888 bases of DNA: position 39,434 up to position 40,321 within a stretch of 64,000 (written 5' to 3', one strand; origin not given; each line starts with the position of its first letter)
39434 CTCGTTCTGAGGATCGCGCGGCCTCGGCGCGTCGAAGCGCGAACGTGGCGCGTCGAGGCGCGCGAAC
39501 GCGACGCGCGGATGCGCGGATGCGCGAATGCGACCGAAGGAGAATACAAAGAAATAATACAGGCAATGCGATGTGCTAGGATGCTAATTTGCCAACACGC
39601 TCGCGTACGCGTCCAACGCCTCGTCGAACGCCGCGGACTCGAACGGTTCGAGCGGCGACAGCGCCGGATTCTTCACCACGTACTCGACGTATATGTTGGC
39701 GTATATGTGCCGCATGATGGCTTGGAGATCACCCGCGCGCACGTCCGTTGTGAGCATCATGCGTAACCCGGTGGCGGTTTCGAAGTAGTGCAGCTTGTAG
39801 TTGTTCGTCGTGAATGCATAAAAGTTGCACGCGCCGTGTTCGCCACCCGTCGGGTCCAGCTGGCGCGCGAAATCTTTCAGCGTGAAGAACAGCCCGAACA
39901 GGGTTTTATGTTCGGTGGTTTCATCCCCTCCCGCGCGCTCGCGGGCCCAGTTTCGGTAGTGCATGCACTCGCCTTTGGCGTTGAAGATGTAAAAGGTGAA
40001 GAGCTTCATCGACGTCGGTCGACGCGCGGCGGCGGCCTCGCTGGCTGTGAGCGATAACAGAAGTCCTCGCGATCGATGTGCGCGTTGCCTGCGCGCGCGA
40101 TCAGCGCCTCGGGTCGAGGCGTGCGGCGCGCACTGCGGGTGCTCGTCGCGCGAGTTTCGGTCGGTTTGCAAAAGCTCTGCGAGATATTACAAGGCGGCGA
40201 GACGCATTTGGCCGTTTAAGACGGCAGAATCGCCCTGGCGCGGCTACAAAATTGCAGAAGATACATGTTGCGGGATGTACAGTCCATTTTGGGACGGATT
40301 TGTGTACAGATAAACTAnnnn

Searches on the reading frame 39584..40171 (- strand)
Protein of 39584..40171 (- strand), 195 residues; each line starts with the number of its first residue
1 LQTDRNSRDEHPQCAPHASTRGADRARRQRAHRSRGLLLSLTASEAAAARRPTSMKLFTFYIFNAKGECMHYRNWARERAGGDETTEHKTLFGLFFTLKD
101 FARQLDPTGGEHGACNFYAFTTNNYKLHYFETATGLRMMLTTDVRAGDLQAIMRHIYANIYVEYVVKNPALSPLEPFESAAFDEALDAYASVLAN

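Call 65: search_protein_families(library=pfam, proteins=[window:39584-40171:-], max_evalue=0.01)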
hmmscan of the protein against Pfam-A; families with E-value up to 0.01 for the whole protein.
window:39584-40171:- (195 aa): 1 family
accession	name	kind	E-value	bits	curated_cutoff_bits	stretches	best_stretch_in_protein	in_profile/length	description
PF04099.18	Sybindin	-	7.8e-34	117.2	25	1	58-190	2-137/140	Sybindin-like family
